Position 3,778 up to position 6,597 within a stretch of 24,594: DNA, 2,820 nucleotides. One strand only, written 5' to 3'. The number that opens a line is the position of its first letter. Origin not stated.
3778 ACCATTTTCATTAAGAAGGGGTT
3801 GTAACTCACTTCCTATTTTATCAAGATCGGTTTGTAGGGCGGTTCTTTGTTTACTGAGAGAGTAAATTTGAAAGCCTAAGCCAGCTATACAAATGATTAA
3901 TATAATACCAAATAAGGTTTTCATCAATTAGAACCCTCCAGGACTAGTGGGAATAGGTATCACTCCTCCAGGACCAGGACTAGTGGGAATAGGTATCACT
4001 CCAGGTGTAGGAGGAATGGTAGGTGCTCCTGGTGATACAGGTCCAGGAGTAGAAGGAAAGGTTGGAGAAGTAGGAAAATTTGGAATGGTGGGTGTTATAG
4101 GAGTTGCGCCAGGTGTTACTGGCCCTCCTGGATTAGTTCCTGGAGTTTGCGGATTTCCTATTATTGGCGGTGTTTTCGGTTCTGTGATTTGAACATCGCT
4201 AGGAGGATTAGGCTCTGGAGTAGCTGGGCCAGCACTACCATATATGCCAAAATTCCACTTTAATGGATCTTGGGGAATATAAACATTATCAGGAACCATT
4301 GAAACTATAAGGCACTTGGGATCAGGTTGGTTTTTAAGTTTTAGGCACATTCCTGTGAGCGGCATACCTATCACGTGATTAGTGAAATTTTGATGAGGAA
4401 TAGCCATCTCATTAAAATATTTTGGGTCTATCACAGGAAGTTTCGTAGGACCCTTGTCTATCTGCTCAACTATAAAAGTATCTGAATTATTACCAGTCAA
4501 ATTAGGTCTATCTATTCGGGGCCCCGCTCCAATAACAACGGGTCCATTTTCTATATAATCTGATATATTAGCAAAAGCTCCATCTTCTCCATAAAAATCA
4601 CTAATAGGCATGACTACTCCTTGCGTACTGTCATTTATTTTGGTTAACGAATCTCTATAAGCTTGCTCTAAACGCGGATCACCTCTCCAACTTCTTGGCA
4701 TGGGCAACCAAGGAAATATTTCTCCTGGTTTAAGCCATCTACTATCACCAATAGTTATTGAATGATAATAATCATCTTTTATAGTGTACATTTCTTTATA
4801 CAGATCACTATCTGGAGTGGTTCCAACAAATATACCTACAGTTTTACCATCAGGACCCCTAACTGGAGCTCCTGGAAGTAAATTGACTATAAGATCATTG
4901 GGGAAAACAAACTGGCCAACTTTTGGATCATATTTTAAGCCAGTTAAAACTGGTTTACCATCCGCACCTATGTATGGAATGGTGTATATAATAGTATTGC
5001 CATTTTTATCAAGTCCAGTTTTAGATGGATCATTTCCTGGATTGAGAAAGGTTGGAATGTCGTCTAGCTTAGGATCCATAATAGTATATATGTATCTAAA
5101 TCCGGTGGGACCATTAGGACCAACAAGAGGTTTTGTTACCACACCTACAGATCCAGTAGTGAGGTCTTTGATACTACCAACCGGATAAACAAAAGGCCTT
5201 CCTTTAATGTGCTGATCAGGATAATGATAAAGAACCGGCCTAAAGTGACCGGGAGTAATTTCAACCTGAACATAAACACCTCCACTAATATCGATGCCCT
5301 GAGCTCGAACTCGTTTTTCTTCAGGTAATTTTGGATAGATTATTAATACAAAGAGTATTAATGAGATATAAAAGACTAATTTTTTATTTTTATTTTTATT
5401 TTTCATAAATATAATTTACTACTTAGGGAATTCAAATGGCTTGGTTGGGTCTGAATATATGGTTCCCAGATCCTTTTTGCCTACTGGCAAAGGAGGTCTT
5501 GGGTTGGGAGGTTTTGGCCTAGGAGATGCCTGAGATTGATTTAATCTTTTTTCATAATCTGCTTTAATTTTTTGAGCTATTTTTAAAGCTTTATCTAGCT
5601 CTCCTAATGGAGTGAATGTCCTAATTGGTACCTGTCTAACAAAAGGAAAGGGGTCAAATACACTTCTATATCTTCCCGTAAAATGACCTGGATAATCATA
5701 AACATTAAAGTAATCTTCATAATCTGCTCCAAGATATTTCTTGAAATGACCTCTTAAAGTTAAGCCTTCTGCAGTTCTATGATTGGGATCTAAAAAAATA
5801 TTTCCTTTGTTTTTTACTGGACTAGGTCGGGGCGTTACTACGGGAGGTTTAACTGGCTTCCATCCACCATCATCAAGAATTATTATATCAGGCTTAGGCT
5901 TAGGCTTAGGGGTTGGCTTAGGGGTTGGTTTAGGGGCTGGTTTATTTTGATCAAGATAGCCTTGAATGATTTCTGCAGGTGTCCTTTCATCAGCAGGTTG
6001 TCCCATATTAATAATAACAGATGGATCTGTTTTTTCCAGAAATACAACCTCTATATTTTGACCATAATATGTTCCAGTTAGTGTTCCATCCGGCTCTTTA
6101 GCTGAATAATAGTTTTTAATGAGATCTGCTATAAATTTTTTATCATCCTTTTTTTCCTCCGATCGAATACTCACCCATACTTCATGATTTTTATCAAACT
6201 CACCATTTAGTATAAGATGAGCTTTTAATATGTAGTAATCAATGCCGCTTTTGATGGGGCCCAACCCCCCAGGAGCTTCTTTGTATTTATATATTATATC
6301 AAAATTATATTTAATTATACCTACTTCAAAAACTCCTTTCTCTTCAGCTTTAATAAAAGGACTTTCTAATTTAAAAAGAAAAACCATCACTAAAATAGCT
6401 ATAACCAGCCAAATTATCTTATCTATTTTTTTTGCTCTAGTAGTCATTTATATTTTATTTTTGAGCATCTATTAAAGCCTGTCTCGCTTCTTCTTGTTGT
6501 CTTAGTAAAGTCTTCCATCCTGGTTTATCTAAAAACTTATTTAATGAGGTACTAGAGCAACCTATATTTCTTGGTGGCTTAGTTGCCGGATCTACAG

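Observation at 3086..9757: Seven-gene translationally coupled envelope operon built around five unrecognisable membrane-anchored proteins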

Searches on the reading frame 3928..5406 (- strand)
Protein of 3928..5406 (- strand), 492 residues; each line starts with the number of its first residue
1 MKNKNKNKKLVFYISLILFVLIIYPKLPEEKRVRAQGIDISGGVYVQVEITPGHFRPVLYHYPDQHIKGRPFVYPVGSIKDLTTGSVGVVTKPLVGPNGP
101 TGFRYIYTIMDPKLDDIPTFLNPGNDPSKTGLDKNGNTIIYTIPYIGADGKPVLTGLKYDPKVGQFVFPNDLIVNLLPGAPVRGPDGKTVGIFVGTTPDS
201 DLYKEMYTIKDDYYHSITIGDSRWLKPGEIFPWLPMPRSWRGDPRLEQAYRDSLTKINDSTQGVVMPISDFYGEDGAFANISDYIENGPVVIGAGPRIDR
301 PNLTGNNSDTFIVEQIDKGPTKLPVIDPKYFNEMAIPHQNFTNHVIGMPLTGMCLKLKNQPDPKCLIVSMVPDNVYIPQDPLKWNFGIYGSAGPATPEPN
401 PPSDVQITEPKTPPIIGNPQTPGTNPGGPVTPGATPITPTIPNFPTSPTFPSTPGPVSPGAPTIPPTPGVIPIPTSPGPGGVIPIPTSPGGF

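Call 3: search_protein_families(library=pfam, proteins=[window:3928-5406:-], max_evalue=1)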
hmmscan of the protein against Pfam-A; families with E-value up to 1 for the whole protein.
window:3928-5406:- (492 aa): 0 families

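Call 4: search_protein_families(library=ncbifam, proteins=[window:3928-5406:-], max_evalue=1)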
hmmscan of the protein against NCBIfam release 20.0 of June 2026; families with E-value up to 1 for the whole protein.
window:3928-5406:- (492 aa): 0 families

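Call 10: find_homologous_proteins(query=window:3928-5406:-, max_evalue=0.001)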
Query window:3928-5406:- (492 aa): 2 proteins with E <= 0.001 among 8000 candidates.
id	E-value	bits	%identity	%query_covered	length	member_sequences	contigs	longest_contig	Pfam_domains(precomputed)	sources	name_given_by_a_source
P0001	0.0e+0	1126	100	100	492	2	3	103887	-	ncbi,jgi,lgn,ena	-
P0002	2.0e-261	887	81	93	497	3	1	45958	-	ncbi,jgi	-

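Call 11: find_encoding_contigs(protein=P0002, flank=10000, max_places=4)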
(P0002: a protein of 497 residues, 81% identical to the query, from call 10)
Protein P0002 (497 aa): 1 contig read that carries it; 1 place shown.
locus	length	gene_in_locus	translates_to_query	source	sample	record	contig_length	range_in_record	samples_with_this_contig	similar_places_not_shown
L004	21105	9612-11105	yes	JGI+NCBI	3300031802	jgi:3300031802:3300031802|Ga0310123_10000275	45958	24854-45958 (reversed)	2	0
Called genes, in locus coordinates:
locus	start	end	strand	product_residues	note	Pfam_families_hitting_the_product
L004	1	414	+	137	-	?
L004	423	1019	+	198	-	PF00334:NDK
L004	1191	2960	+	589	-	PF00009:GTP_EFTU, PF10662:PduV-EutP (faint), PF03144:GTP_EFTU_D2, PF14492:EFG_III, PF00679:EFG_C, PF06421:LepA_C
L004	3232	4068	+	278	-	-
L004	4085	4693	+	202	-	-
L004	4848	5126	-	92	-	-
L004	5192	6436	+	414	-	-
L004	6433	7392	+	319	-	-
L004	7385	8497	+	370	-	-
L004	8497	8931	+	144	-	-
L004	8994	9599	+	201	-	-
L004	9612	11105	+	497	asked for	-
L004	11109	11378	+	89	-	PF04977:DivIC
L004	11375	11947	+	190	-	-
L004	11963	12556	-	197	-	-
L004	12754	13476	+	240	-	PF03462:PCRF, PF00472:RF-1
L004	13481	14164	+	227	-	PF02463:SMC_N (weak), PF03193:RsgA_GTPase (weak), PF00931:NB-ARC (faint), PF00005:ABC_tran, PF13304:AAA_21 (faint)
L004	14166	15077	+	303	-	PF18075:FtsX_ECD, PF02687:FtsX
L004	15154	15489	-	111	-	-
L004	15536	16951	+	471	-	PF13567:DUF4131, PF03772:Competence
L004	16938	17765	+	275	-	PF25281:MBL_MAP1B (weak), PF00753:Lactamase_B, PF12706:Lactamase_B_2 (faint)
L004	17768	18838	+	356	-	PF00932:LTD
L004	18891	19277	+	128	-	-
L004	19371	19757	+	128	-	-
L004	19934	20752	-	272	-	PF00551:Formyl_trans_N, PF02911:Formyl_trans_C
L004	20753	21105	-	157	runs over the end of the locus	PF01327:Pep_deformylase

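Call 27: search_protein_families(library=pfam, proteins=[L004:3232-4068:+, L004:4085-4693:+, L004:5192-6436:+, L004:6433-7392:+, L004:7385-8497:+, L004:8497-8931:+, L004:8994-9599:+], max_evalue=0.1)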
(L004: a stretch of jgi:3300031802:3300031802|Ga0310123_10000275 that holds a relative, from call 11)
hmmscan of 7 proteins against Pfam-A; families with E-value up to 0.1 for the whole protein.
L004:3232-4068:+ (278 aa): 1 family
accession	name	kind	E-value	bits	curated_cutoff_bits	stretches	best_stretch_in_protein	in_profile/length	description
PF01029.23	NusB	-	0.0062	17.4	23.1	1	96-165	2-69/133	NusB family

L004:4085-4693:+ (202 aa): 4 families
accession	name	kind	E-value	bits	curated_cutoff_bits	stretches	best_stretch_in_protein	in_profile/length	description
PF04423.19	Rad50_zn_hook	-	0.01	16.1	24.3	1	136-158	27-49/52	Rad50 zinc hook motif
PF24729.2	Acb2_Tad1_hairpin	-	0.027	15.1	27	1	136-168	3-31/58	Acb2/Tad1, hairpin domain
PF07028.16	DUF1319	-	0.038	14.6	28.1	1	105-167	39-101/109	Protein of unknown function (DUF1319)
PF25792.1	BREX_BrxC_helical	-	0.077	13.7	27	0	132-167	11-46/123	BREX ATP-binding protein BrxC alpha helical domain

L004:5192-6436:+ (414 aa): 5 families
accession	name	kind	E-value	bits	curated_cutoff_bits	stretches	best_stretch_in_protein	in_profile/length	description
PF04513.17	Baculo_PEP_C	-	3.3e-05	24.4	38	1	129-215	25-112/140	Baculovirus polyhedron envelope protein, PEP, C terminus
PF00505.25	HMG_box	-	0.0016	19.3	25.4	1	93-145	9-62/69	HMG (high mobility group) box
PF00620.32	RhoGAP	-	0.0066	16.8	24.5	1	300-382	47-123/148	RhoGAP domain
PF05478.16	Prominin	-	0.014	14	34.3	1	121-205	320-403/799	Prominin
PF08702.15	Fib_alpha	-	0.064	13.9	29.9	0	112-184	55-124/143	Fibrinogen alpha/beta chain family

L004:6433-7392:+ (319 aa): 1 family
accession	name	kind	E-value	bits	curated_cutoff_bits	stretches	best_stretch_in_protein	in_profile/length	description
PF05814.16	Ac76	-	0.047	14.2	22.5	0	298-315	62-79/83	Orf76 (Ac76)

L004:7385-8497:+ (370 aa): 6 families
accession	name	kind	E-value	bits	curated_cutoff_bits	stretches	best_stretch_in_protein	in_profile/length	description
PF05887.16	Trypan_PARP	-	0.017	15.5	100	1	266-295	82-111/134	Procyclic acidic repetitive protein (PARP)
PF06760.16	DUF1221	-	0.026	14.4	25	1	72-131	141-197/215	Protein of unknown function (DUF1221)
PF07011.16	Elf4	-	0.029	14.7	27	1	67-97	3-33/83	Early Flowering 4 domain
PF24615.2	Spectrin_Anc-1_2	-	0.069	13.9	28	0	80-134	48-99/105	Nuclear anchorage protein 1, spectrin repeat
PF13098.12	Thioredoxin_2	-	0.077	13.8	27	0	297-327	5-34/104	Thioredoxin-like domain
PF01776.22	Ribosomal_L22e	-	0.086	13.6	23.6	0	41-97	35-94/110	Ribosomal L22e protein family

L004:8497-8931:+ (144 aa): 0 families

L004:8994-9599:+ (201 aa): 0 families

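Call 65: search_protein_families(library=phrogs, proteins=[window:3928-5406:-], max_evalue=0.01)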
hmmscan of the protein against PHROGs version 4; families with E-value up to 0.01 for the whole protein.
window:3928-5406:- (492 aa): 0 families

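Call 66: search_protein_families(library=padloc, proteins=[window:3928-5406:-], max_evalue=0.01)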
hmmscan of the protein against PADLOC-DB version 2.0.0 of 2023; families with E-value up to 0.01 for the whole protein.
window:3928-5406:- (492 aa): 0 families

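Call 71: search_solved_structures(query=A7, max_evalue=1)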
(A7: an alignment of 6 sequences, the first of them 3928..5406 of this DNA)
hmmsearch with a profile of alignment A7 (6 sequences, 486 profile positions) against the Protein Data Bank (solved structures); distinct sequences matched with E-value up to 1: 0.

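Call 72: search_protein_families(library=pfam, alignment_id=A7, max_evalue=0.1)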
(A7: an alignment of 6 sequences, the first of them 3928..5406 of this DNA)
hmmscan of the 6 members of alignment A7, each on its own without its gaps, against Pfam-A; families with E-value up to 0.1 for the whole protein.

A. member 1, window:3928-5406:- (492 aa): 0 families

B. families by the number of members that match (of 6 scanned): 0 families

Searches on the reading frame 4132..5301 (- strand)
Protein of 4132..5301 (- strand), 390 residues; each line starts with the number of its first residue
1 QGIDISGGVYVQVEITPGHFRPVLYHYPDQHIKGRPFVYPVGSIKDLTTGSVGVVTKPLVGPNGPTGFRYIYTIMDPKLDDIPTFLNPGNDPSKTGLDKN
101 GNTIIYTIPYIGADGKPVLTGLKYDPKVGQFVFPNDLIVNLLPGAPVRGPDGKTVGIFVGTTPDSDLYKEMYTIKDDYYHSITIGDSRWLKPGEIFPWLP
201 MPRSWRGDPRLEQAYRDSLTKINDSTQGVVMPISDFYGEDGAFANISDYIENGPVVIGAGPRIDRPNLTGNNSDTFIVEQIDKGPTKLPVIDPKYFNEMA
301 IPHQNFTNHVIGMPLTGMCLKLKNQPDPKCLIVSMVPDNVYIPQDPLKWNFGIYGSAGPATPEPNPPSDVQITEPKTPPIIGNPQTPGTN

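Call 43: search_protein_representatives(protein=window:4132-5301:-)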
Query: 390 residues. Proteins with E-value up to 0.001 (for the whole library): 1; up to 1e-10: 1; up to 1e-30: 1. The best 1 are listed.
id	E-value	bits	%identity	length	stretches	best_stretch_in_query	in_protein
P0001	1.9e-267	903.5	100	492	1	1-390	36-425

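Call 52: predict_structure(alignment_id=A4)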
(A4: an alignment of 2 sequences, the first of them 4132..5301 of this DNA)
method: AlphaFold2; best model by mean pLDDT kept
length: 390 residues; sequences in the alignment: 2
mean_pLDDT: 28.3   pTM: 0.19
mean pLDDT of the five models: 28.3, 27.0, 26.9, 25.9, 25.8
residues with pLDDT >= 90: 0; 70-90: 0; 50-70: 0; < 50: 390
segments of 3 or more residues with pLDDT < 50: 1-390
pLDDT, mean of each block of 10 residues (from residue 1): 25 24 24 25 25 27 28 26 28 33 28 28 32 28 30 30 25 22 25 31 37 41 32 27 27 26 27 26 25 28 24 27 35 28 30 27 34 32 30
secondary structure, 60 per line:
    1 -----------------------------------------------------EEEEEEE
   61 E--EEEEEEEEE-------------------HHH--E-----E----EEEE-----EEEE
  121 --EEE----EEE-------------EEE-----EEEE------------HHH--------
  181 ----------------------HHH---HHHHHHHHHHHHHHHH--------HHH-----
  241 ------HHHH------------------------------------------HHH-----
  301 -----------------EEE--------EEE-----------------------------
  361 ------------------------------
elements in order: E54-61 E64-72 E108-111 E117-120 E123-125 E130-132 E146-148 E154-157 H209-224 H247-250 E318-320 E329-331

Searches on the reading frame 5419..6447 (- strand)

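Call 3: search_protein_families(library=pfam, proteins=[window:5419-6447:-], max_evalue=1)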
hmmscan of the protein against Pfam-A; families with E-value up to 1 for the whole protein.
window:5419-6447:- (342 aa): 0 families

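Call 4: search_protein_families(library=ncbifam, proteins=[window:5419-6447:-], max_evalue=1)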
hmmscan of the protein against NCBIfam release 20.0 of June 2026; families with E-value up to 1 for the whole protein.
window:5419-6447:- (342 aa): 1 family
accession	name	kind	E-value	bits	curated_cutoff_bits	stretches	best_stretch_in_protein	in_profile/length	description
NF033186.1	internalin_K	exception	0.9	7.9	1100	1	98-206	446-544/604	class 1 internalin InlK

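Call 65: search_protein_families(library=phrogs, proteins=[window:5419-6447:-], max_evalue=0.01)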
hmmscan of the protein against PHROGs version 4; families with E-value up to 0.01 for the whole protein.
window:5419-6447:- (342 aa): 0 families

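Call 66: search_protein_families(library=padloc, proteins=[window:5419-6447:-], max_evalue=0.01)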
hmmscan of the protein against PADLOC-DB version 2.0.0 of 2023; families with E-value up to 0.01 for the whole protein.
window:5419-6447:- (342 aa): 0 families
